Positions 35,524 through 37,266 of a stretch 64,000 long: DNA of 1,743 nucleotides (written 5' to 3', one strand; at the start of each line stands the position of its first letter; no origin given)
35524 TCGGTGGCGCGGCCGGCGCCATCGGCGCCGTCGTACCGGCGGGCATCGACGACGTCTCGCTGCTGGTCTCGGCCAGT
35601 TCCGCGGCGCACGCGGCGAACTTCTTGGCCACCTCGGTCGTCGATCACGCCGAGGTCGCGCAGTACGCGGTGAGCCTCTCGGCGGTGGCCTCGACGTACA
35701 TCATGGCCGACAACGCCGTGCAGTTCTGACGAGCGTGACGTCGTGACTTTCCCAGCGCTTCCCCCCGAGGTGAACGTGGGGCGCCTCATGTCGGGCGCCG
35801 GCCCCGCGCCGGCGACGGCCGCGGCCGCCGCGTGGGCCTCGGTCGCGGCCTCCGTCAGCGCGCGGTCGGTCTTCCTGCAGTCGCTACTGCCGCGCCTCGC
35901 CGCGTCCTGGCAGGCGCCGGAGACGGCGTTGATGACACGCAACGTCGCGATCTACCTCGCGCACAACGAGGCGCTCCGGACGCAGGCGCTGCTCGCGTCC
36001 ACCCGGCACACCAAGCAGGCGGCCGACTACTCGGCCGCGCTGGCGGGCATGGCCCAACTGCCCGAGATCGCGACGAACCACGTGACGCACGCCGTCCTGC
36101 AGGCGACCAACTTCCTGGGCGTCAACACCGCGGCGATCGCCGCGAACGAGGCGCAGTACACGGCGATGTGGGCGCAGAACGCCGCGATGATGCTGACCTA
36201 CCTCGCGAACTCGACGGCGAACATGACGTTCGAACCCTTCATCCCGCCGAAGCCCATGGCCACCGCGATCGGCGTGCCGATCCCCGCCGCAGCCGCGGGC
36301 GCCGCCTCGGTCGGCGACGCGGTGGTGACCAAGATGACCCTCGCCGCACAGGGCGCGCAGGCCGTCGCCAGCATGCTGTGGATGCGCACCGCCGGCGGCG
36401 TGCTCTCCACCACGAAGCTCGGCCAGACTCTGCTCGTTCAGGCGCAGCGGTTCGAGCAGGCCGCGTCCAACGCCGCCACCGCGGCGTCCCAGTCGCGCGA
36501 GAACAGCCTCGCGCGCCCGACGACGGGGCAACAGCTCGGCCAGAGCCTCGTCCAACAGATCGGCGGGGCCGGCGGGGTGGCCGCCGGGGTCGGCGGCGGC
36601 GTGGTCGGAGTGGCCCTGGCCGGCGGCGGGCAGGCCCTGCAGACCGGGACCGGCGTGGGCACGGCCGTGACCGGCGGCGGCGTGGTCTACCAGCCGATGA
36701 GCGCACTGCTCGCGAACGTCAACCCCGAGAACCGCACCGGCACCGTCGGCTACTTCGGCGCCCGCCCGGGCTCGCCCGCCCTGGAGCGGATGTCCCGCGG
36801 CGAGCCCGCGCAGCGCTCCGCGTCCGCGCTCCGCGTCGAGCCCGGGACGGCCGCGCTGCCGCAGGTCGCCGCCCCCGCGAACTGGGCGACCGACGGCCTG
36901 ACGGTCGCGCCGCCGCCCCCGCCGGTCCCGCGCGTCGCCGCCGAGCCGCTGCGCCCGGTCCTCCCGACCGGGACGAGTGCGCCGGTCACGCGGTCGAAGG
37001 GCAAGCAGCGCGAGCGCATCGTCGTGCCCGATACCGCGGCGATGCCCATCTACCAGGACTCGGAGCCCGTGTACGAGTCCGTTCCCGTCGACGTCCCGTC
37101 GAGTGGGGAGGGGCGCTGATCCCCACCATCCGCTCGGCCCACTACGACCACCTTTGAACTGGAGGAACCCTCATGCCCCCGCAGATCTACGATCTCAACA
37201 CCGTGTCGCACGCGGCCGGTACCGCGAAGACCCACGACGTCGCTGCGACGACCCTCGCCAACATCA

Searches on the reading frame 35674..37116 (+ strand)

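Call 8: search_protein_families(library=ncbifam, proteins=[window:35674-37116:+], max_evalue=0.001)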
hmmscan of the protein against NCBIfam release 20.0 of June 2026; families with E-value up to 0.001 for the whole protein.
window:35674-37116:+ (481 aa): 0 families

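Call 9: search_protein_families(library=pfam, proteins=[window:35674-37116:+], max_evalue=0.001)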
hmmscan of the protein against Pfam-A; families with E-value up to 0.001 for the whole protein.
window:35674-37116:+ (481 aa): 1 family
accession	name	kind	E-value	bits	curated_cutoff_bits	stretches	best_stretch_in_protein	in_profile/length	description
PF00823.25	PPE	-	1.9e-38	132.5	26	1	26-184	2-161/165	PPE family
